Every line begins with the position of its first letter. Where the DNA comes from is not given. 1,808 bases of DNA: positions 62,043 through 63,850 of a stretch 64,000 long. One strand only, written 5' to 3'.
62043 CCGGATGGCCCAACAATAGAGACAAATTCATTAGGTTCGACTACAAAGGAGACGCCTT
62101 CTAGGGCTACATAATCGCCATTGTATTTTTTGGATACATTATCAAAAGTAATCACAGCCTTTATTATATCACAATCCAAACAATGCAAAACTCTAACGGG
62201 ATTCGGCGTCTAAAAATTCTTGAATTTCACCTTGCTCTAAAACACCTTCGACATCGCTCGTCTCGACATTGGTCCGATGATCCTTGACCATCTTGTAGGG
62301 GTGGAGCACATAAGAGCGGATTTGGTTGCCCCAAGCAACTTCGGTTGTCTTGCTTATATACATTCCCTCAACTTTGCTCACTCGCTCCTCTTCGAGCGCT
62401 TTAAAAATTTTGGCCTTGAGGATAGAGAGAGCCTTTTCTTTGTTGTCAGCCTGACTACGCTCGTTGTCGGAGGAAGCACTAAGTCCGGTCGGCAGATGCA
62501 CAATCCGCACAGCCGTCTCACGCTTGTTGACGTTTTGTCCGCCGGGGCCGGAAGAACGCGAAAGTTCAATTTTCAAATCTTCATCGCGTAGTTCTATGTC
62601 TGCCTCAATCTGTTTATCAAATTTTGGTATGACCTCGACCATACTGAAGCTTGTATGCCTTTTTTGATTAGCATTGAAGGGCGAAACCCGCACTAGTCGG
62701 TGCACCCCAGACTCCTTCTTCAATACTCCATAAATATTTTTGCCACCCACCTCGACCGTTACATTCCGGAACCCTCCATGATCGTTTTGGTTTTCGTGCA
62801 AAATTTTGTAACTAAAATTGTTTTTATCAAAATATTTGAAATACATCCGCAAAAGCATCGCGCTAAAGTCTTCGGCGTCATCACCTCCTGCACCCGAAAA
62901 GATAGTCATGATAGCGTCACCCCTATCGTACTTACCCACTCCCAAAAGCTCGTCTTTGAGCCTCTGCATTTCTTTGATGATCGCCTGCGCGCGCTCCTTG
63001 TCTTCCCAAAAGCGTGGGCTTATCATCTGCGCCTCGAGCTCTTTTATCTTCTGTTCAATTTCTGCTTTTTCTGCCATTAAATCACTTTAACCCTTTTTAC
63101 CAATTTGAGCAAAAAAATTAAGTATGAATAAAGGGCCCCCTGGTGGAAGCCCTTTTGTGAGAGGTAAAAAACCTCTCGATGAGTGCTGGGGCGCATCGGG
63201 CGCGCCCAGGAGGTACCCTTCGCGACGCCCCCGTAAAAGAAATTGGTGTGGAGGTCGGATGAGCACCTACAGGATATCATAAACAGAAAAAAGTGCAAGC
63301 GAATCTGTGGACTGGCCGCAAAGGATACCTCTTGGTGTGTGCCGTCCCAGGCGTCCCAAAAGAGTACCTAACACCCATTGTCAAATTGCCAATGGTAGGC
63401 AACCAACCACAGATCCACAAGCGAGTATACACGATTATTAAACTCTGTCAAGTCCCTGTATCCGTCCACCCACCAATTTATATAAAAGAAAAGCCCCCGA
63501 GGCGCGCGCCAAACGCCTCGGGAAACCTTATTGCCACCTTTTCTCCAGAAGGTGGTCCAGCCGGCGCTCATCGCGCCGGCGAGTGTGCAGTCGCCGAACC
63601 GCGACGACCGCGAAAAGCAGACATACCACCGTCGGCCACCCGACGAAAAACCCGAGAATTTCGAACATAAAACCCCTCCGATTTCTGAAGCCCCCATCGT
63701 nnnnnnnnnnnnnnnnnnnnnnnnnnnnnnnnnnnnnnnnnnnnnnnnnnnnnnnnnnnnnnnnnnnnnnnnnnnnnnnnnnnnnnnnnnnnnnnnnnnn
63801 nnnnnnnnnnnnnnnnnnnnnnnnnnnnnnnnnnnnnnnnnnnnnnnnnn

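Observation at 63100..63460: Promoter-to-terminator unit encoding a roughly 300-nt GC-rich RNA upstream of prfB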

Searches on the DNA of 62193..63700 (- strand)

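Call 4: search_rna_families(source=window, start=62900, end=63700, threshold=evalue, max_evalue=10, show_alignments=4)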
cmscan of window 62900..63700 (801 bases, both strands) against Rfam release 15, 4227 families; matches with E-value up to 10: 5.
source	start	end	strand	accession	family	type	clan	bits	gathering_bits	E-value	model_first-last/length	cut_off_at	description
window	63127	63232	-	RF02345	ar15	Gene; sRNA;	CL00108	22.8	40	0.029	1-112/112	no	Alphaproteobacterial ar15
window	63122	63156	-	RF00489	ctRNA_p42d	Gene; antisense;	-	19.8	50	0.18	1-46/46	no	ctRNA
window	63482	63532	-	RF00489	ctRNA_p42d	Gene; antisense;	-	15.4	50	3.6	1-46/46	no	ctRNA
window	63227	63255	-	RF01350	CRISPR-DR41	Gene; CRISPR;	-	15.4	36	7.6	1-29/29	no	CRISPR RNA direct repeat element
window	63489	63526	-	RF01390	isrG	Gene; sRNA;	-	9.2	100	5.7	1-279/279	no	isrG Hfq binding RNA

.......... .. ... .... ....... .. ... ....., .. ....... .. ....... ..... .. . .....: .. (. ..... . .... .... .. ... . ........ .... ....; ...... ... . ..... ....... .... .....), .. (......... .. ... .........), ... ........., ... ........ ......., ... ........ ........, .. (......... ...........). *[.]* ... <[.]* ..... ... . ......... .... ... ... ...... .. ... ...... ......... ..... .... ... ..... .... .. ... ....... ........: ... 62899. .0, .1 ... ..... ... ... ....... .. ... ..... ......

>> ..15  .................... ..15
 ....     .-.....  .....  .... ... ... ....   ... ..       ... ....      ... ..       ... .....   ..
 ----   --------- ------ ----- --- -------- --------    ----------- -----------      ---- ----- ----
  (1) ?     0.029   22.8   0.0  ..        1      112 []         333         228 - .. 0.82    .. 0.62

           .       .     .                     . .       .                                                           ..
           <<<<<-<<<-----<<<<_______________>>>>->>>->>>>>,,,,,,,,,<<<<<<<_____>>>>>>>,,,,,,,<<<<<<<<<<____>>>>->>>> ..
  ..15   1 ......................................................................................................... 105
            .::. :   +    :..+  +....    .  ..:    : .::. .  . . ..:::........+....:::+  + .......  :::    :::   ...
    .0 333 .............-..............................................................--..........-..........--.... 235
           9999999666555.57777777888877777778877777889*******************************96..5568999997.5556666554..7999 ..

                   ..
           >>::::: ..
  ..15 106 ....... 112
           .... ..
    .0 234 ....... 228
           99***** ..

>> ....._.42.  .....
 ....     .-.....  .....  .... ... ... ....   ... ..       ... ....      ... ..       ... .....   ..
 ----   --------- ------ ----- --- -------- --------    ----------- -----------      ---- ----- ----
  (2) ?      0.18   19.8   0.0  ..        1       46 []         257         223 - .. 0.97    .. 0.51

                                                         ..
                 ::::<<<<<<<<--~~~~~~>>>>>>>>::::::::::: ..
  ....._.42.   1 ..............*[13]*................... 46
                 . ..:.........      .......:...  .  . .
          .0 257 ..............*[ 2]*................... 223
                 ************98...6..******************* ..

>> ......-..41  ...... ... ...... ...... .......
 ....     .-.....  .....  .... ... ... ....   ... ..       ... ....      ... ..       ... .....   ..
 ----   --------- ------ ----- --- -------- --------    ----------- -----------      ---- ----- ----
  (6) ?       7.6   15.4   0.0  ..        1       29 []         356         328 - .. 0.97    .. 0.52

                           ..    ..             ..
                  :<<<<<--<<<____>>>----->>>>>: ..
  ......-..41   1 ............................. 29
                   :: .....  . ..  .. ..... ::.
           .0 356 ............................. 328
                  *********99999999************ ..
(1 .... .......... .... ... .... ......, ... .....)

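Call 28: search_rna_families(sources=[L084, L088, L091, L089, L087], threshold=evalue, max_evalue=10, show_alignments=3)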
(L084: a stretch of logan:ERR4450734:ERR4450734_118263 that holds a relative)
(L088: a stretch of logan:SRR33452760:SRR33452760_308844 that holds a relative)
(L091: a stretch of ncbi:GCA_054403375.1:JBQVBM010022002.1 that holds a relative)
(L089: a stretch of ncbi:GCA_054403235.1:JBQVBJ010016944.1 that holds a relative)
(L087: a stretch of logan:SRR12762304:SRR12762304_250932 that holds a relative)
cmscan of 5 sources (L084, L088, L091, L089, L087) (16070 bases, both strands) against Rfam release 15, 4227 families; matches with E-value up to 10: 12.
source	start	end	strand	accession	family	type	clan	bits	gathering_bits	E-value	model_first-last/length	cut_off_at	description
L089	918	990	+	RF00005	tRNA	Gene; tRNA;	CL00001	66.8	29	6e-13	1-71/71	no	tRNA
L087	4921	4991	+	RF00005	tRNA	Gene; tRNA;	CL00001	63.3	29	5.4e-12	1-71/71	no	tRNA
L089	1017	1089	+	RF00005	tRNA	Gene; tRNA;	CL00001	61.1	29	2.2e-11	1-71/71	no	tRNA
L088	17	88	+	RF00005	tRNA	Gene; tRNA;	CL00001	60.1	29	4.3e-11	1-71/71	no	tRNA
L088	64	143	+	RF03274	mir-1238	Gene; miRNA;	-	23.8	81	1.3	1-83/83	no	mir-1238 microRNA precursor family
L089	918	991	-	RF04354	Plastid-ycf2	Cis-reg;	-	20.4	65.7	3.7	1-75/75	no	Plastid-ycf2 5UTR RNA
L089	1379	1454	+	RF04204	mir-3473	Gene; miRNA;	-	19.9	71.8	5.1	1-78/78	no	mir-3473 microRNA precursor family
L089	1944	1975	+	RF00489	ctRNA_p42d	Gene; antisense;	-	19.7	50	4.1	1-46/46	no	ctRNA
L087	762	793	+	RF00489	ctRNA_p42d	Gene; antisense;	-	19.7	50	4.1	1-46/46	no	ctRNA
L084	897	930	+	RF01613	ceN109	Gene; snRNA; snoRNA; CD-box;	-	18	52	7.8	1-67/67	no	Nematode snoRNA ceN109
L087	933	994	-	RF02353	BjrC68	Gene; sRNA;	-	17.6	39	1.5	1-82/82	no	Bradyrhizobiaceae sRNA BjrC68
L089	2115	2176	-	RF02353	BjrC68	Gene; sRNA;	-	17.4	39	1.8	1-82/82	no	Bradyrhizobiaceae sRNA BjrC68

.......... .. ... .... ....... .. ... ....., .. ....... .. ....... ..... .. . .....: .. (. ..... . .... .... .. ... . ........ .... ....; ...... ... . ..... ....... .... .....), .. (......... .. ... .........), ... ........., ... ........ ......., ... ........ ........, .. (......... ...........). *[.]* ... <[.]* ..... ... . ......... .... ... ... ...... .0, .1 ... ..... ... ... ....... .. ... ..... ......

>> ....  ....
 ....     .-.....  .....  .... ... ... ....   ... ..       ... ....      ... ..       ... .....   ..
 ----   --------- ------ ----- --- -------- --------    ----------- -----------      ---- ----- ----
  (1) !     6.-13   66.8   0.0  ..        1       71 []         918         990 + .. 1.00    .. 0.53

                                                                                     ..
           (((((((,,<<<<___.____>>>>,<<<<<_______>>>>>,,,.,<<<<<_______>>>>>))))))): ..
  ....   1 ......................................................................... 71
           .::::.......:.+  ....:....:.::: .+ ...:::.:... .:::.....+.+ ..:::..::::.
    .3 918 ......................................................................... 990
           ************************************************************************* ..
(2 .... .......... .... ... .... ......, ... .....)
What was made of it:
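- On 6S RNA: No Rfam hit at E<=10 (calls 4, 28).
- On Bacterial SRP (4.5S) RNA: No Rfam hit at E<=10 in the window or in 5 relatives (calls 4, 28).
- No riboswitch, T-box or leader family matches (calls 4, 28).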

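Call 44: search_rna_families(source=L093, start=2100, end=3000, threshold=evalue, max_evalue=1, show_alignments=1)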
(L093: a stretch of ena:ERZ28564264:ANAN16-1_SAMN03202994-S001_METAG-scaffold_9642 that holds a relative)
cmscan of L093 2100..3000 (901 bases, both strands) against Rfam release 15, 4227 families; matches with E-value up to 1: 5.
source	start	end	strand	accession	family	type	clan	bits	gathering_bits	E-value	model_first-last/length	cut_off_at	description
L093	2498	2570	+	RF00005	tRNA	Gene; tRNA;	CL00001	67.2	29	2.5e-14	1-71/71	no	tRNA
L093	2922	2992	+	RF00005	tRNA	Gene; tRNA;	CL00001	66.1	29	5.1e-14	1-71/71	no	tRNA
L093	2601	2685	-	RF02362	Yfr10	Gene; sRNA;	-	23.4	43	0.65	1-78/78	no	Cyanobacterial functional RNA 10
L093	2372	2461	-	RF02330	TtnuHACA23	Gene; snRNA; snoRNA; HACA-box;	-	23.1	100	1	1-135/135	no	Tetrahymena snoRNA TtnuHACA23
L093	2498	2571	-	RF04354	Plastid-ycf2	Cis-reg;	-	20.3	65.7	0.22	1-75/75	no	Plastid-ycf2 5UTR RNA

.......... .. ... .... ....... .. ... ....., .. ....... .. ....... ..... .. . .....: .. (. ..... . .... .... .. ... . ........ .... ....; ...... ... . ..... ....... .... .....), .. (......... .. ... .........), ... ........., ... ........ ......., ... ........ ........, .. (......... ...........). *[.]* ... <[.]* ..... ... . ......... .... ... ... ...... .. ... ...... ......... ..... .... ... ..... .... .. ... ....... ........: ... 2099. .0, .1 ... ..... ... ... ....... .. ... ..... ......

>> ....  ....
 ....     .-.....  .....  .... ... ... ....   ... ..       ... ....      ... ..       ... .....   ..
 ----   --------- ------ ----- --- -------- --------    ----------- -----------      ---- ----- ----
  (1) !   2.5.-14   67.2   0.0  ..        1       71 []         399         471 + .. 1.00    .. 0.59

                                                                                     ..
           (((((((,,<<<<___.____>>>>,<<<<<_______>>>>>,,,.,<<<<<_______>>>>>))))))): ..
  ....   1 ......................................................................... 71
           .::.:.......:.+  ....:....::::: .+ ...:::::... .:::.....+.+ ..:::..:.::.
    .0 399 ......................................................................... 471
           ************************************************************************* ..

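Call 50: search_dna_similar(query=window:63100-63470:-, collection=phages, mode=distant, max_evalue=0.01, max_rows=5)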
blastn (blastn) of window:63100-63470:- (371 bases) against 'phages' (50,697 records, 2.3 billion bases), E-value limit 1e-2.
No match.

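Call 51: search_dna_similar(query=window:63100-63470:-, collection=plasmids, mode=distant, max_evalue=0.01, max_rows=5)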
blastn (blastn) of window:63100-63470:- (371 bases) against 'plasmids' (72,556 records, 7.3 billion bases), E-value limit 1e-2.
No match.

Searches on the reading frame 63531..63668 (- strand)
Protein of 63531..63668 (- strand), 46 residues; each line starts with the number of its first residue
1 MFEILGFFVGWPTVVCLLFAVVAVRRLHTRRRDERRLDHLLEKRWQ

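Call 47: search_protein_families(library=pfam, proteins=[window:63531-63668:-], max_evalue=1)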
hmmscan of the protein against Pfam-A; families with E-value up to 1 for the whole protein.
seq(46 aa): 2 families
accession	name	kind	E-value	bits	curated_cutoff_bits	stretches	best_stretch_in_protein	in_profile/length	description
PF11014.13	DUF2852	-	0.02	15.4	22.5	1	4-35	14-43/116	Protein of unknown function (DUF2852)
PF02076.21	STE3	-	0.17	11.5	29.2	1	6-43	152-189/292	Pheromone A receptor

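Call 48: search_protein_families(library=padloc, proteins=[window:63531-63668:-], max_evalue=1)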
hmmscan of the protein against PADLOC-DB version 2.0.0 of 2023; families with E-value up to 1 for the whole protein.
seq(46 aa): 0 families
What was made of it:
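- There is no Pfam or PADLOC match (calls 47, 48).
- Tried and rejected: Pfam and PADLOC on ORF A and ORF B: nothing significant (calls 47, 48).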
